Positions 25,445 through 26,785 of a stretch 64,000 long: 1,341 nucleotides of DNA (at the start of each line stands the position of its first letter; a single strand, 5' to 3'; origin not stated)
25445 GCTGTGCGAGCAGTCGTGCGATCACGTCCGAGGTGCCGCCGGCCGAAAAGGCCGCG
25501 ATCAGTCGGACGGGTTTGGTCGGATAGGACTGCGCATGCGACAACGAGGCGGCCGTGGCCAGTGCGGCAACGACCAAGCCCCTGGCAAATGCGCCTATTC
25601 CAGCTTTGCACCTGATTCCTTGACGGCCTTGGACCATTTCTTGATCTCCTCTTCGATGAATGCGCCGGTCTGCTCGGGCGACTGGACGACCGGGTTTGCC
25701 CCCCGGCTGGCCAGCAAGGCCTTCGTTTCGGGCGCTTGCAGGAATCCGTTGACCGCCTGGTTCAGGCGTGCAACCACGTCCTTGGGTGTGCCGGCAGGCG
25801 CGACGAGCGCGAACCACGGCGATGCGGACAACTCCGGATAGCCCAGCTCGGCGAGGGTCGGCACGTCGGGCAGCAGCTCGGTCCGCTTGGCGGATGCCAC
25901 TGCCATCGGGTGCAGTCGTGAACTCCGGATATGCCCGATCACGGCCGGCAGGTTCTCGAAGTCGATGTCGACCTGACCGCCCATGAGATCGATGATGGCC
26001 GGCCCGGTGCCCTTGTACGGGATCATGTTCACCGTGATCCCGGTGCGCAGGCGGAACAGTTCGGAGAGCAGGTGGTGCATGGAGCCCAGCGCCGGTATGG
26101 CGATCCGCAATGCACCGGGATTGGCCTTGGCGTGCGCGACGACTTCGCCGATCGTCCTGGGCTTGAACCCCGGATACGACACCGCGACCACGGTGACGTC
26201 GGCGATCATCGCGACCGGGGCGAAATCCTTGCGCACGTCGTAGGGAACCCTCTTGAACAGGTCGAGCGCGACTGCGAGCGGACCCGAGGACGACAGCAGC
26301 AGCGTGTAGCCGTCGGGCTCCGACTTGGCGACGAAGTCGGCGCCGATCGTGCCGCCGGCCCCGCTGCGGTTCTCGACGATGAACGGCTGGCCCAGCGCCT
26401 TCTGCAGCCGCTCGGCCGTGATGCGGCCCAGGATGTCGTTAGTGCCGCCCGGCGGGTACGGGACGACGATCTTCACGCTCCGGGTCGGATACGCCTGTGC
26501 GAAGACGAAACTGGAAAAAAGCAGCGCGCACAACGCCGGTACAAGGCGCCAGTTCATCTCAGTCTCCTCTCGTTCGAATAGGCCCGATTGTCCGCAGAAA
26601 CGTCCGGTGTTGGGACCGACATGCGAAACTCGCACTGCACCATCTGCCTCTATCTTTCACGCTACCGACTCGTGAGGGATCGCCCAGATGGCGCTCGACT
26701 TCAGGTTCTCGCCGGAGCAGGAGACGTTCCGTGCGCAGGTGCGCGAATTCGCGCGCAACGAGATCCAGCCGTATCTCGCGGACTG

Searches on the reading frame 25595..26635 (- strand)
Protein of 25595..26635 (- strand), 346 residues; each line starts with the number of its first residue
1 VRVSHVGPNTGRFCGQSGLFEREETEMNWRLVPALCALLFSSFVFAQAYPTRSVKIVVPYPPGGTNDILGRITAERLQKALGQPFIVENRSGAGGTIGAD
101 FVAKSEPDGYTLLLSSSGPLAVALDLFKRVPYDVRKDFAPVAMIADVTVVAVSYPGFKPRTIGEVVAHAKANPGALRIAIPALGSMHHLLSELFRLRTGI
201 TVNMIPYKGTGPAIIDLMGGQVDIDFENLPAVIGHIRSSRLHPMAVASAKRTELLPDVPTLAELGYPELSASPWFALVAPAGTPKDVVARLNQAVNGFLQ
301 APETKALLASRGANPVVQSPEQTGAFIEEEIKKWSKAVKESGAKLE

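Call 13: search_protein_families(library=pfam, proteins=[window:25595-26635:-], max_evalue=0.001)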
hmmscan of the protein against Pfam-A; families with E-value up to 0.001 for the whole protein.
window:25595-26635:- (346 aa): 1 family
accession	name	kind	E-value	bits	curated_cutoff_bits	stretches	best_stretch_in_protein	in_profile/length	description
PF03401.19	TctC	-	1.1e-65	222.4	27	1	71-342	3-273/274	Tripartite tricarboxylate transporter family receptor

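Call 95: search_protein_families(library=ncbifam, proteins=[window:25595-26476:-], max_evalue=1e-8)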
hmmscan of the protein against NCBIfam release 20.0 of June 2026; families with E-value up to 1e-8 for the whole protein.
window:25595-26476:- (293 aa): 0 families
